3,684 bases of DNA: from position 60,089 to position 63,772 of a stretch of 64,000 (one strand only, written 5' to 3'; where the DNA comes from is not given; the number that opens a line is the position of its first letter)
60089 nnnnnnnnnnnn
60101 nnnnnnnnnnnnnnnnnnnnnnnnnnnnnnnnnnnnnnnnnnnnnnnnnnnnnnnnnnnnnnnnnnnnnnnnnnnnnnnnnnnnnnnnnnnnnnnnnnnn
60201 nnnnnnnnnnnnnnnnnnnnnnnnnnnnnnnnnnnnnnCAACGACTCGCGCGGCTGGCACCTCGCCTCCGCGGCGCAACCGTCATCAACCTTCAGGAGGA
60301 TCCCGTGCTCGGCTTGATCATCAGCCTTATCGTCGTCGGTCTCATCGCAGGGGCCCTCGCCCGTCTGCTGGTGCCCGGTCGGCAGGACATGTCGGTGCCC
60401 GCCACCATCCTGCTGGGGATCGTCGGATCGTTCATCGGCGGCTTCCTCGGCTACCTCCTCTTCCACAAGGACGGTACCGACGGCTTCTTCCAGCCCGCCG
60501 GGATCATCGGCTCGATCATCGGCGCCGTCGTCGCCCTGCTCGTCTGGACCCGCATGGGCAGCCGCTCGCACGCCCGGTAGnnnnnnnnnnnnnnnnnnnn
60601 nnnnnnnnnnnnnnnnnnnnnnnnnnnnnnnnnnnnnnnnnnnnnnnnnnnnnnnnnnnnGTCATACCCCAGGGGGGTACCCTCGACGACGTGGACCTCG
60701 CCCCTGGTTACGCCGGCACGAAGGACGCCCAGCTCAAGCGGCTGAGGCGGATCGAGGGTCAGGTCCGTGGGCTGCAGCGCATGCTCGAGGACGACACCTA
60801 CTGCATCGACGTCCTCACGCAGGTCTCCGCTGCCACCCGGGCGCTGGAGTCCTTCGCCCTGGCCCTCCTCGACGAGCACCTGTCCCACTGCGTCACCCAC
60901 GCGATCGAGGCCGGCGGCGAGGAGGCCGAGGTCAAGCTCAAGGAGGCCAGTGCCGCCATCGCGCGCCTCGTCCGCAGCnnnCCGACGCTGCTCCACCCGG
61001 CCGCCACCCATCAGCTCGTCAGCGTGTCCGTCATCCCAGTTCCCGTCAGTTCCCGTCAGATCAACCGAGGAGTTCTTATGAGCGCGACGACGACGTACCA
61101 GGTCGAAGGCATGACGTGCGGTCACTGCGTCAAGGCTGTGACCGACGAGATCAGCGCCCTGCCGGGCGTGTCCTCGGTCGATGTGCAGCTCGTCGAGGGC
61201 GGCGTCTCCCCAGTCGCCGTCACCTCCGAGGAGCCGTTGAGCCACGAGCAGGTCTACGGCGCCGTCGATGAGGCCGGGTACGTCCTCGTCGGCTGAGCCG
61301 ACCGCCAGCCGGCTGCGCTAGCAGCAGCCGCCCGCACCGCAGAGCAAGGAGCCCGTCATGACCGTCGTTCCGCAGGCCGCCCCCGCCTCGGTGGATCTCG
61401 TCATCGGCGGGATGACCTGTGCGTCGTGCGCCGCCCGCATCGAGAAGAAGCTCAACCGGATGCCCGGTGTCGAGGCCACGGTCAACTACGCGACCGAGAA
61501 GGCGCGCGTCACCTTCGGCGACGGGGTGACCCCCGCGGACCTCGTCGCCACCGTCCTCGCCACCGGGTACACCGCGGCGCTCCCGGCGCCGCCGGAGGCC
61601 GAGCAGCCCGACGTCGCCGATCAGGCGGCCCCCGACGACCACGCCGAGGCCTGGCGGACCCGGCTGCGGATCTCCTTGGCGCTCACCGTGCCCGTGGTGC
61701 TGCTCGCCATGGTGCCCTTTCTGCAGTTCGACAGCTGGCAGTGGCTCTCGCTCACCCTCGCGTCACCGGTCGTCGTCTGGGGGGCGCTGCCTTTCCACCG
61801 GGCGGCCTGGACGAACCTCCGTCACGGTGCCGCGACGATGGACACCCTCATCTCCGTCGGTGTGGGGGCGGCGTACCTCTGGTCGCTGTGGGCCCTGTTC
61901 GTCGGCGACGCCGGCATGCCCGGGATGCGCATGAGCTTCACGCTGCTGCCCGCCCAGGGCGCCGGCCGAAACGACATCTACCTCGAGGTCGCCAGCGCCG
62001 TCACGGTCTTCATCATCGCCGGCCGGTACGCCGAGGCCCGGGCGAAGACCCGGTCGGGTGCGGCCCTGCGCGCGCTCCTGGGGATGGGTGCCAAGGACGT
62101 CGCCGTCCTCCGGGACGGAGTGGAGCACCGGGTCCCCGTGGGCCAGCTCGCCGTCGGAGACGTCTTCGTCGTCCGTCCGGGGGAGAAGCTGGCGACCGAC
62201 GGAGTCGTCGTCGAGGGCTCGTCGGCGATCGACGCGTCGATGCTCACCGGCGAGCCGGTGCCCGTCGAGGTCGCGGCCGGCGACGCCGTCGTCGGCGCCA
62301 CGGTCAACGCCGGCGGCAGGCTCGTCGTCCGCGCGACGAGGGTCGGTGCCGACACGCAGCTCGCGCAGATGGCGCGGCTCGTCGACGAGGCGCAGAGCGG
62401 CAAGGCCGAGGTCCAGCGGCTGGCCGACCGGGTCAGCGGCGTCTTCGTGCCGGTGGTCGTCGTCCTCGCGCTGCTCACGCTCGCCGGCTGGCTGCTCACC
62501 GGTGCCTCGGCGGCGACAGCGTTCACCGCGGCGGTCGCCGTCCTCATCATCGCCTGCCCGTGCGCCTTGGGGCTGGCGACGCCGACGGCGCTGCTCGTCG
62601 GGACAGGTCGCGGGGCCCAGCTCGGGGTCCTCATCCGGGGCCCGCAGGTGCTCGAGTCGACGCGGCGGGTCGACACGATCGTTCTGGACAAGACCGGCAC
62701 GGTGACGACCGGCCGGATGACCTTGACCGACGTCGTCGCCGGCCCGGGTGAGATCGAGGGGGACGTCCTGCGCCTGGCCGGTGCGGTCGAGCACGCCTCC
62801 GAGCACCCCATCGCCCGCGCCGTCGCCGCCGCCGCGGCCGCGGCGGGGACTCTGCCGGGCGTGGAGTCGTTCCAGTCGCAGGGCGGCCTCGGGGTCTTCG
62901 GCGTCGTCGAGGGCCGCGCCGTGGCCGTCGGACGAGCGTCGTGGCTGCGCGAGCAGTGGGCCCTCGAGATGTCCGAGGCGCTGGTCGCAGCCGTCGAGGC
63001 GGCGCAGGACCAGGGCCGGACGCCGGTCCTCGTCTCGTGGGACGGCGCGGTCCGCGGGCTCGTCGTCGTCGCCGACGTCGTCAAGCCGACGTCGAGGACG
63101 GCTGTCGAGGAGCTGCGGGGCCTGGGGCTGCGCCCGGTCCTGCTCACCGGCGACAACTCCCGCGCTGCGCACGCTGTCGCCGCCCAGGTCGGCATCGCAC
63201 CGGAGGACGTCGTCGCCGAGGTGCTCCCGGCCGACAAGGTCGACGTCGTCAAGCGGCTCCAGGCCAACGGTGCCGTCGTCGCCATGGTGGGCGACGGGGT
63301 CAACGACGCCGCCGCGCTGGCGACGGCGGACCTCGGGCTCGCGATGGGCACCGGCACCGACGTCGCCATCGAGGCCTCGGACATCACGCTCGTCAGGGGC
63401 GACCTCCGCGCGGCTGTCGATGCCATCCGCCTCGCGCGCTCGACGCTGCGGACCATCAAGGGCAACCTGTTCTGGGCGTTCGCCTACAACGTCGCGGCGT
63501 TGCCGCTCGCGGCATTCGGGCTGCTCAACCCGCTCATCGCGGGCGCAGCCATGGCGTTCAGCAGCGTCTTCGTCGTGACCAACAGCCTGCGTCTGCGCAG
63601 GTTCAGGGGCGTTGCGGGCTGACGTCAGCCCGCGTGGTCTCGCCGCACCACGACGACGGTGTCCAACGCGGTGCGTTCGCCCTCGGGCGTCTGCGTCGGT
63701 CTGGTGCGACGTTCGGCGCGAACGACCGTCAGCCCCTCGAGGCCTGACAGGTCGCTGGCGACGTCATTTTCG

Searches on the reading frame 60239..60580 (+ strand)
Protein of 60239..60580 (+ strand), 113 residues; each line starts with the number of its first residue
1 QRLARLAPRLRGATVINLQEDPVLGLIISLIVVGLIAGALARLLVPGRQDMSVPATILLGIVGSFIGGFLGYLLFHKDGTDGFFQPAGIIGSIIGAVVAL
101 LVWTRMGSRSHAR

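Call 21: search_protein_families(library=pfam, proteins=[window:60239-60580:+], max_evalue=0.01)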
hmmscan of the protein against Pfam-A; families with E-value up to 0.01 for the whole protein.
window:60239-60580:+ (113 aa): 1 family
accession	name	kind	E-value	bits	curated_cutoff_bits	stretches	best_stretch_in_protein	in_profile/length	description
PF04226.18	Transgly_assoc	-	7.3e-10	39.4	25.3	1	57-104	1-45/49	Transglycosylase associated protein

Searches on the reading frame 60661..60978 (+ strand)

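Call 48: search_protein_families(library=ncbifam, proteins=[window:60661-60978:+], max_evalue=1)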
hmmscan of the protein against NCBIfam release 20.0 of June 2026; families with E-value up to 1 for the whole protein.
seq(106 aa): 3 families
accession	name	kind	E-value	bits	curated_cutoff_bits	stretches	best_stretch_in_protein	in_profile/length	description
NF052430.1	repress_RicR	exception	2.4e-44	149.9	175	1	15-106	2-93/93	copper-sensing transcriptional repressor RicR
NF008464.0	PRK11352.1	equivalog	7.2e-09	35.9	133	1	20-80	7-67/91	formaldehyde-responsive transcriptional repressor FrmR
NF011613.0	PRK15039.1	equivalog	5.7e-07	30.1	138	1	26-86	13-73/90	Ni(II)/Co(II)-binding transcriptional repressor RcnR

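Call 49: search_protein_families(library=pfam, proteins=[window:60661-60978:+], max_evalue=1)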
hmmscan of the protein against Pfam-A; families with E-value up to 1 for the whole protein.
seq(106 aa): 2 families
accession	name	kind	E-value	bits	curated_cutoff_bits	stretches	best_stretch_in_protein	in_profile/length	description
PF02583.22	Trns_repr_metal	-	8.8e-29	100.2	22.8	1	21-101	2-77/78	Metal-sensitive transcriptional repressor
PF21170.4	FAN1_TPR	-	0.037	14.4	24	1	25-76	77-121/154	Fanconi-associated nuclease 1, TPR domain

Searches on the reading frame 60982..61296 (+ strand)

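Call 21: search_protein_families(library=pfam, proteins=[window:60982-61296:+], max_evalue=0.01)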
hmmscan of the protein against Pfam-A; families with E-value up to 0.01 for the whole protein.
window:60982-61296:+ (104 aa): 1 family
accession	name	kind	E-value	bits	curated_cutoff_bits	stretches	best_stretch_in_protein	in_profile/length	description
PF00403.32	HMA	-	5.8e-14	52.7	24.8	1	38-100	1-61/62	Heavy-metal-associated domain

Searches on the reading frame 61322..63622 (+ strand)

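Call 21: search_protein_families(library=pfam, proteins=[window:61322-63622:+], max_evalue=0.01)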
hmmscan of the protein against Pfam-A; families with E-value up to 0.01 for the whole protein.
window:61322-63622:+ (766 aa): 4 families
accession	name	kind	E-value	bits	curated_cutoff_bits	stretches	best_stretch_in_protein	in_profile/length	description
PF00122.25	E1-E2_ATPase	-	1.6e-55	187.9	28.1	1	257-433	4-180/181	E1-E2 ATPase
PF00702.32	Hydrolase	-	4e-34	119.1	26.4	1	450-670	1-191/191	haloacid dehalogenase-like hydrolase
PF00403.32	HMA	-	5.5e-13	49.5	24.8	1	28-84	4-62/62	Heavy-metal-associated domain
PF08282.18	Hydrolase_3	-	8.2e-05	22.9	20.9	1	642-689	195-242/255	haloacid dehalogenase-like hydrolase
